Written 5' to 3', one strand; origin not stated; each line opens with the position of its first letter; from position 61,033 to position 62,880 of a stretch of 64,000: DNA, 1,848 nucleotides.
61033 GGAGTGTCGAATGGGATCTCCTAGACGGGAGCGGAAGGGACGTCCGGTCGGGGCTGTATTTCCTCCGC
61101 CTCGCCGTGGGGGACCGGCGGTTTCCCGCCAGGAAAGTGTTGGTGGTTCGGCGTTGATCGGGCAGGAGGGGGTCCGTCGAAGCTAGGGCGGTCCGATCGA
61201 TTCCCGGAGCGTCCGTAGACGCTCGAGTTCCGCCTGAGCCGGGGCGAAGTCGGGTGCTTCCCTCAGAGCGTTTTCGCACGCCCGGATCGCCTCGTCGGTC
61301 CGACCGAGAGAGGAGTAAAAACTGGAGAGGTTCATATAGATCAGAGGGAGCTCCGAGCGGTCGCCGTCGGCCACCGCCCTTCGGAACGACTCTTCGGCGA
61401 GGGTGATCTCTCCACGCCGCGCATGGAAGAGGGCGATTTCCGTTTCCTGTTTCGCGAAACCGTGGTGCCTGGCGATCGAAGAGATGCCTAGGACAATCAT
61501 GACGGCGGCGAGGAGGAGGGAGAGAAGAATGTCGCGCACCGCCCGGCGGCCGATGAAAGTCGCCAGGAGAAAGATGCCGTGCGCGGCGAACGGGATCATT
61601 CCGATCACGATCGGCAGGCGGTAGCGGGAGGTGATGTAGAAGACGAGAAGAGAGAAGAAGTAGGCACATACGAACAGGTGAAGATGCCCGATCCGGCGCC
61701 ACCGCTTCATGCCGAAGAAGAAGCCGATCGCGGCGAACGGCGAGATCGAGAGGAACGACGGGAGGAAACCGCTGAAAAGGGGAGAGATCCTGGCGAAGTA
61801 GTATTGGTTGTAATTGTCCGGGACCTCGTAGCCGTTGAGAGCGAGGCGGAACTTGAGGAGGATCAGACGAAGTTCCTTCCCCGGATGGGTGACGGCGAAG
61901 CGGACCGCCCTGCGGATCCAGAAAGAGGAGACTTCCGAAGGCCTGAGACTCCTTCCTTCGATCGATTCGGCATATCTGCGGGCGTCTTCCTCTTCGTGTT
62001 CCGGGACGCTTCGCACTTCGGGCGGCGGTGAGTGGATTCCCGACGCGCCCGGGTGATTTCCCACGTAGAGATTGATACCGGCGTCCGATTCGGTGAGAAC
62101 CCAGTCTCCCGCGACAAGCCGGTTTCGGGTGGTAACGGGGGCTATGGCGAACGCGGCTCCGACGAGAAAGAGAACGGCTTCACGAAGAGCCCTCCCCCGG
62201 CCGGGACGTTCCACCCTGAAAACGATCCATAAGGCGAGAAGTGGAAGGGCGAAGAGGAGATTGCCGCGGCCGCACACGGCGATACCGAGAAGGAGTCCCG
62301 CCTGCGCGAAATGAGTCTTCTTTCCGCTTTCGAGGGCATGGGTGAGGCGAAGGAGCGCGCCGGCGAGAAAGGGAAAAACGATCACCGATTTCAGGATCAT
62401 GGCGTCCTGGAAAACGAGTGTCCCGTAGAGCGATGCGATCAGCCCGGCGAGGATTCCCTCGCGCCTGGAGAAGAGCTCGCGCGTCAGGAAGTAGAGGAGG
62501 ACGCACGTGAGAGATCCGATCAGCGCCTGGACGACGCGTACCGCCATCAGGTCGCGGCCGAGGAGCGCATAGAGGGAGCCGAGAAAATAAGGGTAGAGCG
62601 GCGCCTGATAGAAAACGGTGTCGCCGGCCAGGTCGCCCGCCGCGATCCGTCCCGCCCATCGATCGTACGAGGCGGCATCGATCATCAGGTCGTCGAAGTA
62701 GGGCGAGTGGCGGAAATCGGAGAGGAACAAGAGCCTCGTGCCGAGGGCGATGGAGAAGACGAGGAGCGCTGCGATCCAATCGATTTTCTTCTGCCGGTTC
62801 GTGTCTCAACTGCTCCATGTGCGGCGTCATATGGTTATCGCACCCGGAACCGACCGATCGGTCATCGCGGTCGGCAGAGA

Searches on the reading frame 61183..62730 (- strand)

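Call 40: search_protein_families(library=pfam, proteins=[window:61183-62730:-], max_evalue=0.0001)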
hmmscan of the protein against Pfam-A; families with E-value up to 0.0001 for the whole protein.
window:61183-62730:- (515 aa): 5 families
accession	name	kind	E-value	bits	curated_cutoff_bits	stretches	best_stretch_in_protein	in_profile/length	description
PF13231.12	PMT_2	-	8.6e-15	55.7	26.1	1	42-199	2-154/160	Dolichyl-phosphate-mannose-protein mannosyltransferase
PF13181.12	TPR_8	-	1.3e-06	28.5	25.7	0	464-494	3-33/34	Tetratricopeptide repeat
PF07719.23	TPR_2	-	6.2e-06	26.4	27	0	463-494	2-33/34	Tetratricopeptide repeat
PF13176.12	TPR_7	-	5.5e-05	23.4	27.9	0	466-493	3-30/36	Tetratricopeptide repeat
PF02366.24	PMT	-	7.3e-05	22.9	22.7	1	59-171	80-199/245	Dolichyl-phosphate-mannose-protein mannosyltransferase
